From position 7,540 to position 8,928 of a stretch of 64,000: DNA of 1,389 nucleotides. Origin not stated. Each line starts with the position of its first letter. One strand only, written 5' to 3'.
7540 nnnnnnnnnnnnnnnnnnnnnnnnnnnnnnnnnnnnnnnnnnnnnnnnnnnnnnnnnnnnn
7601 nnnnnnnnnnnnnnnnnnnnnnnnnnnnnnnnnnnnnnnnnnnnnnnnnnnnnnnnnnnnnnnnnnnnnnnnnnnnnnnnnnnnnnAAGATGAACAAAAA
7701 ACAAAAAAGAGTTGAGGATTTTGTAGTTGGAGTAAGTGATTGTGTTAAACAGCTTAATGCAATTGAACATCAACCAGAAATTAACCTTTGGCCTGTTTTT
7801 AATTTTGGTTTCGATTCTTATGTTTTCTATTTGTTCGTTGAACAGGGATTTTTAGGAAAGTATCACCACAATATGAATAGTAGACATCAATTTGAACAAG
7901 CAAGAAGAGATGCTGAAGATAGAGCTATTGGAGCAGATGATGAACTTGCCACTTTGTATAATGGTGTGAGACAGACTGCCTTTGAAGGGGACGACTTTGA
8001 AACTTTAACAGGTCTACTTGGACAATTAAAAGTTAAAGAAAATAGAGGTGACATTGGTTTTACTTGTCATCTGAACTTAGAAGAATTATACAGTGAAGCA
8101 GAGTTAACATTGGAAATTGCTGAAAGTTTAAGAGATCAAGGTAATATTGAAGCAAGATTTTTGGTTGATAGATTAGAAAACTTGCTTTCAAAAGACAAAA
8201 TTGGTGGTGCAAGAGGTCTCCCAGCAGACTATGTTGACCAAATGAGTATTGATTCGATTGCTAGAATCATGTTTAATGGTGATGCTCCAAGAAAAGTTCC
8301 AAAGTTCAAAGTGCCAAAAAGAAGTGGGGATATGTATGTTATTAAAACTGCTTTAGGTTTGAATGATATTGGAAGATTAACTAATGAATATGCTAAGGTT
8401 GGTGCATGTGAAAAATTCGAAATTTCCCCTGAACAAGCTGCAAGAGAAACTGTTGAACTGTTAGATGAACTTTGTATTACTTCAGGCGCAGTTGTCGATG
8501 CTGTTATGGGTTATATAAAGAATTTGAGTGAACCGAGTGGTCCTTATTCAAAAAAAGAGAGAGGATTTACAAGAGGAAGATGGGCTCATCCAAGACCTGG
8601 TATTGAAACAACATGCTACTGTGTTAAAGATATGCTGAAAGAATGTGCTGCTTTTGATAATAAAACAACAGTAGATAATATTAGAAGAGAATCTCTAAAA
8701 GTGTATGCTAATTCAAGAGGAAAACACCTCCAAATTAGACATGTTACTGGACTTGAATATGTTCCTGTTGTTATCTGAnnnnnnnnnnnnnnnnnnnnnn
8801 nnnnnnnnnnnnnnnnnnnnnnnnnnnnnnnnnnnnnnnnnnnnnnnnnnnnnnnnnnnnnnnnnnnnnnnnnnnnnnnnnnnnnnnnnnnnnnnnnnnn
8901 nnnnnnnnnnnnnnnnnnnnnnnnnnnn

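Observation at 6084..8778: Three tightly linked orphan genes (239, 247, 362 aa) with no recognisable domains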

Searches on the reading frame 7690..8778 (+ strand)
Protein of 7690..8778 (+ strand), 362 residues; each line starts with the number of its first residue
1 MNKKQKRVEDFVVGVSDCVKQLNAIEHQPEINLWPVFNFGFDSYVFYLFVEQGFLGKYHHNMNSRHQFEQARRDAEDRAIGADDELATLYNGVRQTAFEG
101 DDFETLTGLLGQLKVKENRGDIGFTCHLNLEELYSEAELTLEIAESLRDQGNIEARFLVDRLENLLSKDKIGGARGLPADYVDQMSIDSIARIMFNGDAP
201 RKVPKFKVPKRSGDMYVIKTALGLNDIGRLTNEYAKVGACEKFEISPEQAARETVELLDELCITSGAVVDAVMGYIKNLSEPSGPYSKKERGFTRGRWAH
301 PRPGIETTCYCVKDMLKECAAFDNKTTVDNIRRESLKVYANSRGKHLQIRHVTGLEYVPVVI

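Call 6: search_protein_families(library=pfam, proteins=[window:7690-8778:+], max_evalue=1)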
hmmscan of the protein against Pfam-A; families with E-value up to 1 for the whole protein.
window:7690-8778:+ (362 aa): 1 family
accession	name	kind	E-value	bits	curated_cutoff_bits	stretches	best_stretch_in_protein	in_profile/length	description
PF09850.14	DotU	-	0.21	11.7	27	1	45-78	118-151/205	Type VI secretion system protein DotU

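Call 7: search_protein_families(library=phrogs, proteins=[window:7690-8778:+], max_evalue=1)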
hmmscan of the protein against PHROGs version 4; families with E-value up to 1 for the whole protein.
window:7690-8778:+ (362 aa): 0 families

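Call 8: search_protein_families(library=padloc, proteins=[window:7690-8778:+], max_evalue=1)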
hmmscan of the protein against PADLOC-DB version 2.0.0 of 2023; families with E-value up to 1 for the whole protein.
window:7690-8778:+ (362 aa): 0 families

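Call 9: search_protein_families(library=ncbifam, proteins=[window:7690-8778:+], max_evalue=1)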
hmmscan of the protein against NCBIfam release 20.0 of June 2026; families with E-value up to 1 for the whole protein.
window:7690-8778:+ (362 aa): 0 families

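Call 10: search_solved_structures(query=window:7690-8778:+, max_evalue=10)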
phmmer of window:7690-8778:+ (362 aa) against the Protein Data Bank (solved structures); distinct sequences matched with E-value up to 10: 14.
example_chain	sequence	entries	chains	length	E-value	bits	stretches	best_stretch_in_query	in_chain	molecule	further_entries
9efw_A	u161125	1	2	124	0.041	15.8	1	28-81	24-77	Fork head protein homolog 1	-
1d5v_A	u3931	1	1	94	0.36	12.7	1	24-77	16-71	S12 TRANSCRIPTION FACTOR (FKH-14)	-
6o3t_A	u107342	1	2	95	0.36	12.7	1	24-77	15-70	Forkhead box protein C2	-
6ako_C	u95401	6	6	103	0.44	12.4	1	24-77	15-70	Forkhead box protein C2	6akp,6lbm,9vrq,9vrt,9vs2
9inn_A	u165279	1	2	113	0.89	11.4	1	76-145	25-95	Peptidyl-prolyl cis-trans isomerase NIMA-interacting 1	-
1nmw_A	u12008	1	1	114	1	11.2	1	76-145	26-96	Peptidyl-prolyl cis-trans isomerase NIMA-interacting 1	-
9ino_A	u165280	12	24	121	1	11.2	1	76-145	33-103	Peptidyl-prolyl cis-trans isomerase NIMA-interacting 1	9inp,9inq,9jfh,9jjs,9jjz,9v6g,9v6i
6dun_A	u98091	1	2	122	1.1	11.2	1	76-145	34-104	Peptidyl-prolyl cis-trans isomerase NIMA-interacting 1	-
2ruq_A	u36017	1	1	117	1.1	11.1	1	76-145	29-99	Peptidyl-prolyl cis-trans isomerase NIMA-interacting 1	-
2ruc_A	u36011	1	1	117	1.1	11.1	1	76-145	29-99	Peptidyl-prolyl cis-trans isomerase NIMA-interacting 1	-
3i6c_A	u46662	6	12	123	1.1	11.1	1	76-145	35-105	Peptidyl-prolyl cis-trans isomerase NIMA-interacting 1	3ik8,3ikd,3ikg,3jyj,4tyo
3kac_A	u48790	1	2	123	1.1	11.1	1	76-145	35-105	Peptidyl-prolyl cis-trans isomerase NIMA-interacting 1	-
5gph_A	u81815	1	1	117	1.4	10.7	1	76-145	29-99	Peptidyl-prolyl cis-trans isomerase NIMA-interacting 1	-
2rur_A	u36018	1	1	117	1.5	10.7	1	76-145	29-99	Peptidyl-prolyl cis-trans isomerase NIMA-interacting 1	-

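Call 11: find_homologous_proteins(query=window:7690-8778:+, max_evalue=0.001)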
Query window:7690-8778:+ (362 aa): 1 proteins with E <= 0.001 among 3691 candidates.
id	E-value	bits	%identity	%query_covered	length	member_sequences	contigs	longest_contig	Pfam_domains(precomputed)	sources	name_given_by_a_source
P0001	3.3e-204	695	99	85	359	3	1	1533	-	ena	-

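Call 16: find_encoding_contigs(protein=P0001, flank=5000, max_places=6)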
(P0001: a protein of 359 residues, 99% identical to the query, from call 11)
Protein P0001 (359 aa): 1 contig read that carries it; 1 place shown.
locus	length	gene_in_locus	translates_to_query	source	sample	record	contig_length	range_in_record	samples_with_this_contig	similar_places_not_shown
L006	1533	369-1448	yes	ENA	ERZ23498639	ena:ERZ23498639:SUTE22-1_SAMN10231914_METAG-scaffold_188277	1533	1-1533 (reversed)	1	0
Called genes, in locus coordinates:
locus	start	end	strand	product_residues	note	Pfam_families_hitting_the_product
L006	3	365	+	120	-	?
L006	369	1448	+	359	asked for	-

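Call 31: predict_structure(protein=window:7690-8778:+)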
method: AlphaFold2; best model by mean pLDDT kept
length: 362 residues; sequences in the alignment: 1
mean_pLDDT: 32.8   pTM: 0.21
mean pLDDT of the five models: 32.8, 31.1, 30.3, 29.0, 28.8
residues with pLDDT >= 90: 0; 70-90: 0; 50-70: 9; < 50: 353
segments of 3 or more residues with pLDDT < 50: 1-82, 93-148, 151-162, 164-362
pLDDT, mean of each block of 10 residues (from residue 1): 35 30 30 29 30 30 37 41 49 44 43 37 26 39 46 40 42 30 28 26 26 25 30 29 29 31 29 34 36 29 28 29 28 28 31 30 28
secondary structure, 60 per line:
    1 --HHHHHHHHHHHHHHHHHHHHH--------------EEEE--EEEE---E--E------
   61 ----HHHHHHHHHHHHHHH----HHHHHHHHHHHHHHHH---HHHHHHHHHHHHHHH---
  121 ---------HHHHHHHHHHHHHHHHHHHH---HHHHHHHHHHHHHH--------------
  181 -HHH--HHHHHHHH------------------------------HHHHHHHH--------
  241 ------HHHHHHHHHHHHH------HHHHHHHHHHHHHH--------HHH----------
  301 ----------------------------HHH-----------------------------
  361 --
elements in order: H3-23 E38-41 E44-47 H65-79 H84-99 H103-117 H130-149 H153-166 H187-194 H225-232 H247-259 H266-279
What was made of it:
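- Tried and rejected: Single-sequence AF2 of C gave pLDDT 32.8, which is unusable (call 31).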

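Call 35: search_dna_similar(query=window:7690-8778:+, collection=phages, mode=protein, max_evalue=1, max_rows=8)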
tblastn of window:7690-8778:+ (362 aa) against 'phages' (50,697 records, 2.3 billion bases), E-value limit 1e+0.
No match.

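Call 44: list_cluster_members(proteins=[P0002, P0003, window:7690-8778:+, window:8771-10426:-, window:10439-11488:-, window:11479-12105:-, window:13715-14290:+, window:4955-5788:-])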
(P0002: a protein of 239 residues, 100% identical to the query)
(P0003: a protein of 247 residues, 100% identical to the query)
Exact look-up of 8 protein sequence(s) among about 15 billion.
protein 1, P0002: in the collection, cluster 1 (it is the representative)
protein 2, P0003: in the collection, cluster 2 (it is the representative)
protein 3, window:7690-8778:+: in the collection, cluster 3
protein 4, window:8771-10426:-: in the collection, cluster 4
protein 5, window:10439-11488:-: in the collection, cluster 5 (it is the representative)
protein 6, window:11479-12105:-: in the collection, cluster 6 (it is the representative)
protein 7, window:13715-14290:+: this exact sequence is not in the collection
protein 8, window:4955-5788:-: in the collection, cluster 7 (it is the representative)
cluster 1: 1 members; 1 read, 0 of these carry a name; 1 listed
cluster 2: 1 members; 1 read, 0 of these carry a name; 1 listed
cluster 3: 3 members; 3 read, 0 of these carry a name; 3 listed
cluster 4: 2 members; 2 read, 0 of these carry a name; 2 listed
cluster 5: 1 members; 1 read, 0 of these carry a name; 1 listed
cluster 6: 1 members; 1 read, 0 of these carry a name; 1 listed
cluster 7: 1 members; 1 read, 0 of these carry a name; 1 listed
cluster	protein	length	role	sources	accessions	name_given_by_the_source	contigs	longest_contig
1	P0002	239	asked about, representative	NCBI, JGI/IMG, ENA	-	-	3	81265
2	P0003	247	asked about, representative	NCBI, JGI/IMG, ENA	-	-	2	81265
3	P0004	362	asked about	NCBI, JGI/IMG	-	-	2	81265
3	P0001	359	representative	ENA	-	-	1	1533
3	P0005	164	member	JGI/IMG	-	-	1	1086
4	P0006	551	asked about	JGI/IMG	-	-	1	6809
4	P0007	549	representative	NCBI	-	-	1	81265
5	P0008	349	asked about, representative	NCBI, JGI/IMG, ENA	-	-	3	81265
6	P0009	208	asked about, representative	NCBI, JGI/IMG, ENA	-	-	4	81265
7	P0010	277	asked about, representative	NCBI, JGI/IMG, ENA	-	-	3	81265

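Call 45: find_related_loci(query=window:7690-8778:+, collection=viral_contigs, flank=10000)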
Query window:7690-8778:+ (362 aa) in viral_contigs; peptide patterns used: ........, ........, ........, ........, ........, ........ (x = any residue, [..] = any of these).
7 stretches matched a pattern, but none encodes a relative of the query by tblastn (E <= 1e-3).

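Call 87: find_related_loci(query=A4, collection=viral_contigs, flank=10000)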
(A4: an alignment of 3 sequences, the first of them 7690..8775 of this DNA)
Query A4 (362 aa) in viral_contigs; peptide patterns used: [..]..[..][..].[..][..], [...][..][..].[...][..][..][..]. (x = any residue, [..] = any of these).
236 stretches matched a pattern, but none encodes a relative of the query by tblastn (E <= 1e-3).

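Call 89: find_related_loci(query=A4, collection=metagenome_contigs, flank=10000)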
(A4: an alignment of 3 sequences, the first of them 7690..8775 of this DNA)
Query A4 (362 aa) in metagenome_contigs; peptide patterns used: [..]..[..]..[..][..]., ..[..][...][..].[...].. (x = any residue, [..] = any of these).
189 stretches matched a pattern, but none encodes a relative of the query by tblastn (E <= 1e-3).

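Call 92: search_solved_structures(query=A4, max_evalue=10)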
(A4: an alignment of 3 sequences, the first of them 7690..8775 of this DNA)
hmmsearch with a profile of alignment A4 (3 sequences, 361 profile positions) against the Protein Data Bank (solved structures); distinct sequences matched with E-value up to 10: 0.

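Call 112: predict_structure(alignment_id=A4)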
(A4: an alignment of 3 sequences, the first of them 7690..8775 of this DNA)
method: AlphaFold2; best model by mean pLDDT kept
length: 362 residues; sequences in the alignment: 3
mean_pLDDT: 58.7   pTM: 0.43
mean pLDDT of the five models: 58.7, 55.0, 44.3, 43.1, 40.5
residues with pLDDT >= 90: 0; 70-90: 118; 50-70: 127; < 50: 117
segments of 3 or more residues with pLDDT < 50: 40-68, 170-175, 197-224, 239-243, 282-301, 340-362
pLDDT, mean of each block of 10 residues (from residue 1): 70 74 63 52 44 32 44 51 60 62 60 59 60 73 84 83 72 51 65 54 30 25 62 72 71 81 69 79 37 32 71 77 66 63 37 29 24
secondary structure, 60 per line:
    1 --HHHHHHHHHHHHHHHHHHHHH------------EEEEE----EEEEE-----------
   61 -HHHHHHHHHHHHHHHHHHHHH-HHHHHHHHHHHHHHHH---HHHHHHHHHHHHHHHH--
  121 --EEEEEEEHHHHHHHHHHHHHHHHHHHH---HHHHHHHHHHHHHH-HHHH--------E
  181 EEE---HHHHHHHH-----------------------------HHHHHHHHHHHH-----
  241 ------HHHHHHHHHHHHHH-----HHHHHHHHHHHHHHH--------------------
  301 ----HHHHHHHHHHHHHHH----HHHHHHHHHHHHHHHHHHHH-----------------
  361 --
elements in order: H3-23 E36-40 E45-49 H62-82 H84-99 H103-118 E123-129 H130-149 H153-166 H168-171 E180-183 H187-194 H224-235 H247-260 H266-280 H305-319 H324-343
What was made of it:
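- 7690..8778 (+): Gene C, 362 aa. A soluble, mostly alpha-helical protein (C family). It starts 3 nt after B's stop codon, consistent with translational coupling. AF2 with three sequences gives pLDDT 58.7 (call 112).
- The families are tiny (3-4 sequences each), so conservation statistics and the structure model (pLDDT 58.7, pTM 0.43; call 112) are weak.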

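Call 117: fold_search(model_id=the predicted structure, library=viral)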
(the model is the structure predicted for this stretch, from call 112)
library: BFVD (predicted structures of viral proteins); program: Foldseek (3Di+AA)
matches with E <= 10: 167; with E <= 0.001: 0
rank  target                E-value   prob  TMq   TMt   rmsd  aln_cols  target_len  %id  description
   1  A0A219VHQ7            1.0e-01  0.63  0.21  0.09  22.9       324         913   11  (no name in the UniProt tables at hand)
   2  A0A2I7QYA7            1.3e-01  0.63  0.20  0.21  26.7       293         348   10  (no name in the UniProt tables at hand)
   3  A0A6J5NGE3            2.8e-01  0.16  0.15  0.20  22.1       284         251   14  Uncharacterized protein [uncultured Caudovirales phage]
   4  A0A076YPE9            4.4e-01  0.20  0.19  0.15  21.7       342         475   11  Tape masure protein [Staphylococcus phage P108]
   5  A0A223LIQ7            5.1e-01  0.25  0.21  0.17  31.1       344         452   10  Uncharacterized protein [Pseudoalteromonas phage J2-1]
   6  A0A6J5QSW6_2          5.1e-01  0.08  0.12  0.07  20.7       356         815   13  Uncharacterized protein [uncultured Caudovirales phage]
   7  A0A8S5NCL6            5.3e-01  0.30  0.21  0.09  20.4       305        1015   10  Minor tail protein [Siphoviridae sp. ctUse40]
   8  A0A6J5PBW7            7.7e-01  0.07  0.12  0.15  17.4       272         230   14  Uncharacterized protein [uncultured Caudovirales phage]
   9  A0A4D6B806            8.5e-01  0.63  0.20  0.34  13.3       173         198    9  (no name in the UniProt tables at hand)
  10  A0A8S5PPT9            8.5e-01  0.23  0.20  0.30  22.1       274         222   13  Minor tail protein [Myoviridae sp. ctTBm11]
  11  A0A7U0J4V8            9.8e-01  0.05  0.11  0.04  24.6       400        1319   10  (no name in the UniProt tables at hand)
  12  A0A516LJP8            9.8e-01  0.03  0.09  0.06  32.0       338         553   10  (no name in the UniProt tables at hand)
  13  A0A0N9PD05            1.0e+00  0.06  0.11  0.14  22.5       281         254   11  (no name in the UniProt tables at hand)
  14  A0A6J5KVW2            1.1e+00  0.30  0.16  0.29  16.5       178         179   12  Transglycosylase SLT domain 1 [uncultured Caudovirales phage]
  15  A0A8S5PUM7            1.2e+00  0.06  0.14  0.07  26.9       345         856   11  Minor tail protein (Fragment) [Caudovirales sp. ctcLF7]
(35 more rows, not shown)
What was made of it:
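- On Virus proteins of bacteria and archaea (PHROGs, phage genomes, IMG/VR, BFVD): Best BFVD Foldseek E-value is 0.1 with TM about 0.2 (call 117).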

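Call 118: fold_search(model_id=the predicted structure, library=pdb)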
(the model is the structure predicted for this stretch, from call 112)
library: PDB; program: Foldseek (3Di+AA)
matches with E <= 10: 75; with E <= 0.001: 0
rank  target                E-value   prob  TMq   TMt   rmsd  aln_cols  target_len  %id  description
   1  4v7e_BF               6.1e-01  0.33  0.13  0.21  11.1       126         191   19  Model of the small subunit RNA based on a 5.5 A cryo-EM map of Triticum aestivum translating 80S ribosome (released 2014-07-09)
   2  8whx_h                8.1e-01  0.18  0.13  0.23  17.3       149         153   18  Cryo- EM structure of Mycobacterium smegmatis 70S ribosome and RafH. (released 2024-02-28)
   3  5zeb_g                1.3e+00  0.14  0.13  0.23  16.4       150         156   17  M. Smegmatis P/P state 70S ribosome structure (released 2018-09-26)
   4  9oa1_Z                1.4e+00  0.11  0.12  0.17  17.9       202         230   11  Ecoli DnaB helicase and Phage Lambda loader P with ADP-Mg in a 6:5 stoichiometry ratio. (released 2025-07-16)
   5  5cwc                  1.7e+00  0.54  0.21  0.35   7.4       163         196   14  Crystal structure of de novo designed helical repeat protein DHR5 (released 2015-12-16)
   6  6j5u_A                1.7e+00  0.09  0.16  0.10  19.6       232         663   14  Ligand-triggered allosteric ADP release primes a plant NLR complex (released 2019-04-03)
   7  9qeg_Ag               1.9e+00  0.13  0.14  0.25  13.5       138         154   14  Cryo-EM structure of the 70S ribosome of a MLSb sensitive S. aureus strain "KES34" in complex with solithromycin (released 2025-06-04)
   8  5cwg                  2.2e+00  0.44  0.21  0.35   7.6       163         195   13  Crystal structure of de novo designed helical repeat protein DHR10 (released 2015-12-16)
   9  9h9i_G                2.2e+00  0.12  0.13  0.26  13.6       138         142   14  Complex 2 (HEAD) 30S-IF1-IF3-tRNA-GE81112 (released 2025-08-06)
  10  4v6w_AF               2.6e+00  0.08  0.12  0.20  13.3       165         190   16  Structure of the D. melanogaster 80S ribosome (released 2014-07-09)
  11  7ls1_s2               2.6e+00  0.08  0.11  0.18  13.4       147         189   16  80S ribosome from mouse bound to eEF2 (Class II) (released 2021-11-03)
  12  7af5_G                2.7e+00  0.12  0.13  0.25  13.4       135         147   15  Bacterial 30S ribosomal subunit assembly complex state I (head domain) (released 2021-07-07)
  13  9h9m_G                2.7e+00  0.11  0.13  0.26  14.6       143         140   14  Complex 4 (HEAD) 30S-GE81112 (weak residual tRNA) (released 2025-08-06)
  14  4uck_B                2.8e+00  0.08  0.11  0.10  12.1       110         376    8  X-ray structure and activities of an essential Mononegavirales L- protein domain (released 2015-11-18)
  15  7tgh_V1               3.2e+00  0.06  0.11  0.10  13.8       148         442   14  Cryo-EM structure of respiratory super-complex CI+III2 from Tetrahymena thermophila (released 2022-04-06)
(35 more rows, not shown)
